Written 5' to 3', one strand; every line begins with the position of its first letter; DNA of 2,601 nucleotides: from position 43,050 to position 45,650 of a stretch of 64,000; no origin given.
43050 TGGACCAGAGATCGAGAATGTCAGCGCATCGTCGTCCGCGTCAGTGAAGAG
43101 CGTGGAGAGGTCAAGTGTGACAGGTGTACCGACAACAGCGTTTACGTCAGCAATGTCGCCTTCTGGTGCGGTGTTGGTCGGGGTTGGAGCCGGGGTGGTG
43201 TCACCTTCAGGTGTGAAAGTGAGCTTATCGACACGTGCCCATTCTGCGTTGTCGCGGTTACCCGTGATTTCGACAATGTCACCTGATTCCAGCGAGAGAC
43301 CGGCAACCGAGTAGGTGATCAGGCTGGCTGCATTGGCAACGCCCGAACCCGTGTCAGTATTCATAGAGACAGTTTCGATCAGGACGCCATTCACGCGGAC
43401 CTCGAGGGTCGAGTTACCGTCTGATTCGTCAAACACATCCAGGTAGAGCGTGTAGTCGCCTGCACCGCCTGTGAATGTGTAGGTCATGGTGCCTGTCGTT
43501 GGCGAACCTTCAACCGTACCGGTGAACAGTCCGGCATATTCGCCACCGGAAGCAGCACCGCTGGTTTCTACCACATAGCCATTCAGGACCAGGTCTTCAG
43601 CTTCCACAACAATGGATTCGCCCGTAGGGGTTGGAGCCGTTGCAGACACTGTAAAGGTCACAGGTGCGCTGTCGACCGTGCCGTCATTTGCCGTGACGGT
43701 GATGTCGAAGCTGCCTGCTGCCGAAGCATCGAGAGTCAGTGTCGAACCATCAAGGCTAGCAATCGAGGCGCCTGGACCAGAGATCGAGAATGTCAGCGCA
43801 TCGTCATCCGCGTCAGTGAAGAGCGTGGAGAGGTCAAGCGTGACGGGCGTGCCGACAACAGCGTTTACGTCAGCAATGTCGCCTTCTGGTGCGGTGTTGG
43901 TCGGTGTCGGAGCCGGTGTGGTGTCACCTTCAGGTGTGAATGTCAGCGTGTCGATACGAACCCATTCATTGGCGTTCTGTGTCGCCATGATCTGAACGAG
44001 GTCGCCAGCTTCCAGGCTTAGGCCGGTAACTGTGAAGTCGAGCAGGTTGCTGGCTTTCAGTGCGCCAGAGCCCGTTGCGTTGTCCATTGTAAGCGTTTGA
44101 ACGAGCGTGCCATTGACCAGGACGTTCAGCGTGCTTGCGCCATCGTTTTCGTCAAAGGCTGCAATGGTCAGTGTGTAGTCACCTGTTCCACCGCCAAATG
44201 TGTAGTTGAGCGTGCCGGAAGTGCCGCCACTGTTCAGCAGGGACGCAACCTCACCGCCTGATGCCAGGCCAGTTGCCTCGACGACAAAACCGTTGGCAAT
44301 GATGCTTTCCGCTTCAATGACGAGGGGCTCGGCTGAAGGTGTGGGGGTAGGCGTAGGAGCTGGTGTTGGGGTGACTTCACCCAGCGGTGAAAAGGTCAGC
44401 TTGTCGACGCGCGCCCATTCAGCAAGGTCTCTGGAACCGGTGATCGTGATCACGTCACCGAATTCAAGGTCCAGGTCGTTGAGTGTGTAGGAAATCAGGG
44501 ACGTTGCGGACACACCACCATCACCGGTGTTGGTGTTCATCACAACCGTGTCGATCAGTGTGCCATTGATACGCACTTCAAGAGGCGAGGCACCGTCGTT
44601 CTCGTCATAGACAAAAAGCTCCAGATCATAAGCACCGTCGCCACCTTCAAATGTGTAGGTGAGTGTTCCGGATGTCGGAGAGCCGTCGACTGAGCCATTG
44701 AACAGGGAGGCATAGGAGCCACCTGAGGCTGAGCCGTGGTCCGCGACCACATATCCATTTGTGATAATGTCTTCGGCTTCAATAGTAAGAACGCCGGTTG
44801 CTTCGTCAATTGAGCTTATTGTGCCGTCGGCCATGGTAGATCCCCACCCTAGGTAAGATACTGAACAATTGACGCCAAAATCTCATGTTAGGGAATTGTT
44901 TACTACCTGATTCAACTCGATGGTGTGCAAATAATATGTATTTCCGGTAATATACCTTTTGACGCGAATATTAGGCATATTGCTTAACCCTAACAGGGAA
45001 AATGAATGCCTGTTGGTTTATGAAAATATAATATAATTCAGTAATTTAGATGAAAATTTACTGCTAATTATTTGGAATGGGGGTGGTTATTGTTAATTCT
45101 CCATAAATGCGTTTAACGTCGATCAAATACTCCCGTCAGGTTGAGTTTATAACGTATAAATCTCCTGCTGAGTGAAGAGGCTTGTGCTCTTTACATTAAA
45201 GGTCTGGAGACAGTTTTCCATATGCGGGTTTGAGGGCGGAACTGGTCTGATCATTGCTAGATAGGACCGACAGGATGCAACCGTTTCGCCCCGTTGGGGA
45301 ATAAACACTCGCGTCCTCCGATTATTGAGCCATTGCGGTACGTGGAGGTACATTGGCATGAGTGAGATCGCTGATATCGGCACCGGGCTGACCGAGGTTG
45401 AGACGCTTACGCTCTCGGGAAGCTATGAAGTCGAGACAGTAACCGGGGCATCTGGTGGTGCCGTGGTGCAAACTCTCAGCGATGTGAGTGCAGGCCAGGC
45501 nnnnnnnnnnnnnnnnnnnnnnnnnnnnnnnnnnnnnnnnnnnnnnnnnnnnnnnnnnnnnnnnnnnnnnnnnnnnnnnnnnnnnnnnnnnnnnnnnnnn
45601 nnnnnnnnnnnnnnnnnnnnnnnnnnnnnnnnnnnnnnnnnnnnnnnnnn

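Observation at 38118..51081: Divergent pair of giant genes built from an unclassified ~145 aa repeat module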

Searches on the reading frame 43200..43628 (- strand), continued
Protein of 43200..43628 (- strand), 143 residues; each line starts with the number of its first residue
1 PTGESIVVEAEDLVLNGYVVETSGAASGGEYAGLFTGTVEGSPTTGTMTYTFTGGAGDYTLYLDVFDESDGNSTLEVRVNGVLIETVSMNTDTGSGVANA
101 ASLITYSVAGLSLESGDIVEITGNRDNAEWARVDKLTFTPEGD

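Call 38: search_solved_structures(query=A3, max_evalue=1, show_alignments=5)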
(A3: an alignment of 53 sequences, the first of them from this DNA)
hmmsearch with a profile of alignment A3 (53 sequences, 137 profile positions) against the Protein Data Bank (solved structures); distinct sequences matched with E-value up to 1: 30.
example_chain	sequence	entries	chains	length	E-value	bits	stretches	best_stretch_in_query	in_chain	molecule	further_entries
2vzp_A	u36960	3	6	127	0.00018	24.7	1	4-110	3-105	EXO-BETA-D-GLUCOSAMINIDASE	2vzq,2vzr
1w0n_A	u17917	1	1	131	0.00026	24.3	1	4-133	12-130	ENDO-1,4-BETA-XYLANASE D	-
1ux7_A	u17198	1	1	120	0.00032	24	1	6-133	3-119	ENDO-1,4-BETA-XYLANASE D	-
3wnp_A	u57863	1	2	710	0.00039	23.7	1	4-132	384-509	Cycloisomaltooligosaccharide glucanotransferase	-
7ehg_A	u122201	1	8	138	0.00049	23.4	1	4-80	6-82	MiXBM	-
3wnl_A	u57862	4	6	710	0.0044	20.3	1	4-118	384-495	Cycloisomaltooligosaccharide glucanotransferase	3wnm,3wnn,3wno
3wnk_A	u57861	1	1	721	0.0045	20.3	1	4-118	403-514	Cycloisomaltooligosaccharide glucanotransferase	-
7ay3_A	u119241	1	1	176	0.0052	20.1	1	5-132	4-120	Endo-1,4-beta-xylanase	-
5x7o_A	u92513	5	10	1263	0.0056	20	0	6-92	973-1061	Glycoside hydrolase family 31 alpha-glucosidase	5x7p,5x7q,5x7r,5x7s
2vzo_A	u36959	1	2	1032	0.011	19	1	3-110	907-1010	EXO-BETA-D-GLUCOSAMINIDASE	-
2vzs_A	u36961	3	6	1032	0.011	19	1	3-110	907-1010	EXO-BETA-D-GLUCOSAMINIDASE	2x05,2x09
2vzt_A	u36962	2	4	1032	0.011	19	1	3-110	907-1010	EXO-BETA-D-GLUCOSAMINIDASE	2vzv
2vzu_A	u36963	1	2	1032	0.011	19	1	3-110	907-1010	EXO-BETA-D-GLUCOSAMINIDASE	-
2wz8_A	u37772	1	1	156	0.084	16.1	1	6-61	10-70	CELLULOSOME PROTEIN DOCKERIN TYPE I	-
2w47_A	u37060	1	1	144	0.15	15.3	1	3-85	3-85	LIPOLYTIC ENZYME, G-D-S-L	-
8j3x_A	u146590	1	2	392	0.25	14.6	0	4-113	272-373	Putative polysaccharide-binding protein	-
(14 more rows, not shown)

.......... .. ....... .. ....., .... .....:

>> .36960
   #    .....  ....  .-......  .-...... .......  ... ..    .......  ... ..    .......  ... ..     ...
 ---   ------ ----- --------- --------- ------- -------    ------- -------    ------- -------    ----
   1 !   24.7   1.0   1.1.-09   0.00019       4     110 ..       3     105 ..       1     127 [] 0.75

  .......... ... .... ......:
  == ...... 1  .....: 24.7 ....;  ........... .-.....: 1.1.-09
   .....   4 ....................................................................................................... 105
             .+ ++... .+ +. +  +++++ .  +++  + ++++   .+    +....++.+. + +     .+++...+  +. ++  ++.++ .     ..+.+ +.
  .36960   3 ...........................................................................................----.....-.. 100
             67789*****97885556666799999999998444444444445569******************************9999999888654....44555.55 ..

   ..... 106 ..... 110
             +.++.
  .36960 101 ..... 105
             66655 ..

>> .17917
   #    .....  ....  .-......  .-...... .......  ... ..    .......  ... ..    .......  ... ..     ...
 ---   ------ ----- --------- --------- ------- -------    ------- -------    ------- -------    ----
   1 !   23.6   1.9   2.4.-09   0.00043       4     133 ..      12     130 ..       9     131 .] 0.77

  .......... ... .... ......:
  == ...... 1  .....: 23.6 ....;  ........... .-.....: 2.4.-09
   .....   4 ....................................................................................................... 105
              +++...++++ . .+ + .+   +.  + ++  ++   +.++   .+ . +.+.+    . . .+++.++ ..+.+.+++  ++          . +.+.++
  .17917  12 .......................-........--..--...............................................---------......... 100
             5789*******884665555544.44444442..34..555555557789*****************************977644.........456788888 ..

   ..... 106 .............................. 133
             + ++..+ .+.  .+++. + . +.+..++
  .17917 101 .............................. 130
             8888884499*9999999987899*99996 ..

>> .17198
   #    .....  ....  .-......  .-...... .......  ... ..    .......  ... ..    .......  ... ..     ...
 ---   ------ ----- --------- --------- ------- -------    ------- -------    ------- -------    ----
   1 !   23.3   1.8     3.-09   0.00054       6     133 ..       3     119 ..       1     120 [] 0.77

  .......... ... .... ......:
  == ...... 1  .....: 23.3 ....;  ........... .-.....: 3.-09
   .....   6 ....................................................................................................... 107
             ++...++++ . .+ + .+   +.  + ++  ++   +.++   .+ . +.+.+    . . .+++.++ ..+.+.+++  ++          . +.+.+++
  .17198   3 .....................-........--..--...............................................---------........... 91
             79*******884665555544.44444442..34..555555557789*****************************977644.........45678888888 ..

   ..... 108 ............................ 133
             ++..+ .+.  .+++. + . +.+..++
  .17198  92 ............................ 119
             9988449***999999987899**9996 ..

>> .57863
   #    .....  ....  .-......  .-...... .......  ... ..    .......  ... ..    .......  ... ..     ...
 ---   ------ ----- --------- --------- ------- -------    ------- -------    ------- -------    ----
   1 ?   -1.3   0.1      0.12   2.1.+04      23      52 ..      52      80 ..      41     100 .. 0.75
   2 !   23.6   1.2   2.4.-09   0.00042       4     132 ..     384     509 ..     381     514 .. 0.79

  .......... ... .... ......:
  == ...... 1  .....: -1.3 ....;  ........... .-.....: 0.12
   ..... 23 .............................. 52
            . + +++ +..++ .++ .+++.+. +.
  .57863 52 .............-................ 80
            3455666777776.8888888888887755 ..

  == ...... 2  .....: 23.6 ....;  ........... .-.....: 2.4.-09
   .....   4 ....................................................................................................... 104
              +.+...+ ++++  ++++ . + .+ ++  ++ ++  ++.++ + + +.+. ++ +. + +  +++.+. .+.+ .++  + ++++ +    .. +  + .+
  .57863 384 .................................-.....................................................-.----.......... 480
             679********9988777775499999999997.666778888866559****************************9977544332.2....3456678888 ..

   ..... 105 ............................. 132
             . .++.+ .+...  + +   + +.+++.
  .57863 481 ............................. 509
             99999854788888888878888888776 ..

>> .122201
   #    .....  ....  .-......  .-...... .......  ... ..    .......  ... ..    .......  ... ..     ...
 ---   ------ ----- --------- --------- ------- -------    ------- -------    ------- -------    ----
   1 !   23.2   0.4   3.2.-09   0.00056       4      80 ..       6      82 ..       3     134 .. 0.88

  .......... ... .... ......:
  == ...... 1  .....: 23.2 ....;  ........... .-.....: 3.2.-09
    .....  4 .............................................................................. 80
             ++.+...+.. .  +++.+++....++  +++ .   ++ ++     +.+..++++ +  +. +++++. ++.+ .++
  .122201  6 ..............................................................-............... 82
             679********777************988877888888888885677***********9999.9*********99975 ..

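Call 45: list_cluster_members(proteins=[P0001, P0002, P0003, P0004, P0005, P0006, P0007, P0018, P0026, P0037])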
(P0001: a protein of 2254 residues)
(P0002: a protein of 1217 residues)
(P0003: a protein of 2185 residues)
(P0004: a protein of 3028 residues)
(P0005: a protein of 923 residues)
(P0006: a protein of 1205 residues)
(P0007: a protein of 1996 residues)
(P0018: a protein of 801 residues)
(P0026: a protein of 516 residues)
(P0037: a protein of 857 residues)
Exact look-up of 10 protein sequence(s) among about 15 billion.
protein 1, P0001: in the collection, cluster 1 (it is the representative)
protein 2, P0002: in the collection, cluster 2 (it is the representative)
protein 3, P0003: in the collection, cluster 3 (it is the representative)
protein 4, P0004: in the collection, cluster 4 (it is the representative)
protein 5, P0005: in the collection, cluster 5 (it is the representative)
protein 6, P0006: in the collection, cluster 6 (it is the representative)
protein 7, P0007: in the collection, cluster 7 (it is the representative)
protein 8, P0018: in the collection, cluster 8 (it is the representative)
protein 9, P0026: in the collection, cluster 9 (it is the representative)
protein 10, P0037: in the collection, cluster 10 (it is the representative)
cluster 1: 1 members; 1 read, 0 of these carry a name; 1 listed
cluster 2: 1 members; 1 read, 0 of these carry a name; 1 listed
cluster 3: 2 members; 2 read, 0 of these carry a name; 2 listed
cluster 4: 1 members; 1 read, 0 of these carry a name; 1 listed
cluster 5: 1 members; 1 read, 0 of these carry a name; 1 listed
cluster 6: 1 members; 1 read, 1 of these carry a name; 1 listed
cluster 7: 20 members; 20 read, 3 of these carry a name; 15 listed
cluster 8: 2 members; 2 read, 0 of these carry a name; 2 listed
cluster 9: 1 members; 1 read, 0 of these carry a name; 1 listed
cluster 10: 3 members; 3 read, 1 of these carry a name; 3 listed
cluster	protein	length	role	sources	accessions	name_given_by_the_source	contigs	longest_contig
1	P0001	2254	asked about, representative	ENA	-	-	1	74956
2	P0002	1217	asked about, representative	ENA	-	-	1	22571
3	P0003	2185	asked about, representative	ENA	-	-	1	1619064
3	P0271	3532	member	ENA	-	-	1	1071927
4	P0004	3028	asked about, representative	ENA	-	-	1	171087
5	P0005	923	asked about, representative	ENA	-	-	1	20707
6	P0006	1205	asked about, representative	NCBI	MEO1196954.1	MAG: GDSL-type esterase/lipase family protein [Pseudomonadota bacterium]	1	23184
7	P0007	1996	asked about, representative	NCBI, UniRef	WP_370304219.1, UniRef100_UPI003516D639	cadherin-like domain-containing protein [Pseudooceanicola sp.] | cadherin-like domain-containing protein n=1 Tax=Pseudooceanicola sp. TaxID=1914328 ...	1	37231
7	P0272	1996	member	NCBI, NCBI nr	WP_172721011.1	cadherin-like domain-containing protein [Pseudooceanicola lipolyticus]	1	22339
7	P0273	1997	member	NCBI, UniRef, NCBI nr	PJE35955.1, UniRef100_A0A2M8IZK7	hypothetical protein CVM52_14450 [Pseudooceanicola lipolyticus] | Cadherin-like domain-containing protein n=2 Tax=Pseudooceanicola lipolyticus ...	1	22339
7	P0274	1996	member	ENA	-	-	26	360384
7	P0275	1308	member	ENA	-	-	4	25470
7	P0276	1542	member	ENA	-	-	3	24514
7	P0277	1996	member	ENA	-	-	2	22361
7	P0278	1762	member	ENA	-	-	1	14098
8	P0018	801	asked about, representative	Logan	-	-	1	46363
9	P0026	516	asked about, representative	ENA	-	-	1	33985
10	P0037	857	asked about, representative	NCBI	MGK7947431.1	MAG: SGNH/GDSL hydrolase family protein [Xenococcaceae cyanobacterium]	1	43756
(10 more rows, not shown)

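Call 70: list_cluster_members(proteins=[P0008, P0009, P0010, P0011, P0012, P0016, P0017, P0019, P0022, P0029])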
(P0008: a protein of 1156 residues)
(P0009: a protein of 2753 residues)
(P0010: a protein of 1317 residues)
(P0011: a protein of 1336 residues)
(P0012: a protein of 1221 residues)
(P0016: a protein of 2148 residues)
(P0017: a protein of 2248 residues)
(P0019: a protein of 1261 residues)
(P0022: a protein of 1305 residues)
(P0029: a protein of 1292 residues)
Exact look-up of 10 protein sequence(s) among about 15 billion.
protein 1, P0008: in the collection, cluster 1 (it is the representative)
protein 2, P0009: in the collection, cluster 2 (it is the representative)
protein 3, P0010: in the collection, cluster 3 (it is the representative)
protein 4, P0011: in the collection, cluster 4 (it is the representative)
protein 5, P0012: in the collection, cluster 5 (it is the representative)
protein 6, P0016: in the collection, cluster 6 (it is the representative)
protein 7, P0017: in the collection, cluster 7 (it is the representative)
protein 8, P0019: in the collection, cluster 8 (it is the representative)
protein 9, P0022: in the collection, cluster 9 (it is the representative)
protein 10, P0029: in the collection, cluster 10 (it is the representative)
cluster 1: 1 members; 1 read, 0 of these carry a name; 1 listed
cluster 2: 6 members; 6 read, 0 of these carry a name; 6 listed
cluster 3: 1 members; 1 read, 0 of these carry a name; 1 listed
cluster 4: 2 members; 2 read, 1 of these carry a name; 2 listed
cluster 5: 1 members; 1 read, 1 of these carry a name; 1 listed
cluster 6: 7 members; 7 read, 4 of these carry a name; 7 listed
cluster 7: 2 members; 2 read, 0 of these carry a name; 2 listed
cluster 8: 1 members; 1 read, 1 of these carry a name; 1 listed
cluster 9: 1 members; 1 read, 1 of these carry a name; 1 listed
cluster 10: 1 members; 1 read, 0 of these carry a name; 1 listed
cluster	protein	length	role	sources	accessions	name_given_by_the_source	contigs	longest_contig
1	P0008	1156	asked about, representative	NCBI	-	-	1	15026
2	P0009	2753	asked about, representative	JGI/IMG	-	-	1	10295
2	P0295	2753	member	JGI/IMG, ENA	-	-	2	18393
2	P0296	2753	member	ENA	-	-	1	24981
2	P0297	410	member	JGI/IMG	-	-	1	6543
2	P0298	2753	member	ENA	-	-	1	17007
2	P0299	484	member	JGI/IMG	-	-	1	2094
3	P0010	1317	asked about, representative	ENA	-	-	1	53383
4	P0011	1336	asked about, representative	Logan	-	-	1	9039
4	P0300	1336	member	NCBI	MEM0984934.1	MAG: hypothetical protein AAGJ32_01690 [Pseudomonadota bacterium]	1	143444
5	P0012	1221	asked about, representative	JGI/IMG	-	uncharacterized protein YggE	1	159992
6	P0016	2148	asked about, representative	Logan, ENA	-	-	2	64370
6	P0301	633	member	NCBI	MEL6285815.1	MAG: Ig-like domain-containing protein, partial [Pseudomonadota bacterium]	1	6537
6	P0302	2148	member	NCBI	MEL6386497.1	MAG: Ig-like domain-containing protein [Pseudomonadota bacterium]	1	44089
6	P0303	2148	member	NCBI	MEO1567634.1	MAG: Ig-like domain-containing protein [Pseudomonadota bacterium]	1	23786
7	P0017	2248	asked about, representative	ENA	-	-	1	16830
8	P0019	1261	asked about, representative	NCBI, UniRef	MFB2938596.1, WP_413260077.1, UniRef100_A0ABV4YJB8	GDSL-type esterase/lipase family protein [Aerosakkonemataceae cyanobacterium BLCC-F154] | GDSL-type esterase/lipase family protein n=1 Tax=Floridaenema fluviatile BLCC-F154 ...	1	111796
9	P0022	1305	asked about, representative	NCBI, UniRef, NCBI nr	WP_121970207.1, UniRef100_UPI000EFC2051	Ig-like domain-containing protein [Leptolyngbya sp. BC1307] | Ig-like domain-containing protein n=1 Tax=Leptolyngbya sp. BC1307 TaxID=2029589 ...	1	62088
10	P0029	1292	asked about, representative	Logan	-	-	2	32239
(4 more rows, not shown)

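Call 88: search_protein_families(library=pfam, alignment_id=A3, max_evalue=0.01)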
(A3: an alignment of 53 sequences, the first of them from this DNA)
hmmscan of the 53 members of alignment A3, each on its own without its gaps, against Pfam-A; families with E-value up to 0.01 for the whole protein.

A. member 1, seq(143 aa): 0 families

B. families by the number of members that match (of 53 scanned): 11 families
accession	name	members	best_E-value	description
PF16990.11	CBM_35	2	0.00013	Carbohydrate binding module (family 35)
PF18368.7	Ig_GlcNase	1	0.00043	Exo-beta-D-glucosaminidase Ig-fold domain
PF16871.11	DUF5077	1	0.0011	Domain of unknown function (DUF5077)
PF22062.2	DPOA2_OB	1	0.0025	DNA polymerase alpha subunit B, OB domain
PF24604.1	B-barrel_PelB_C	1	0.0025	PelB, C-terminal beta barrel domain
PF03422.21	CBM_6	1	0.0031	Carbohydrate binding module (family 6)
PF18573.7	BclA_C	1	0.0041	BclA C-terminal domain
PF22704.2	CBM13-like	1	0.006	Alpha-galactosidase, CBM13 domain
PF13861.12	FLgD_tudor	1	0.0063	FlgD Tudor-like domain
PF09134.16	Invasin_D3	1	0.0084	Invasin, domain 3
PF17957.7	Big_7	1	0.0086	Bacterial Ig domain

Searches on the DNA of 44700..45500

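Call 80: search_rna_families(source=window, start=44700, end=45500, threshold=evalue, max_evalue=1)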
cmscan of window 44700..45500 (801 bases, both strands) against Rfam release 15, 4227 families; matches with E-value up to 1: 0.
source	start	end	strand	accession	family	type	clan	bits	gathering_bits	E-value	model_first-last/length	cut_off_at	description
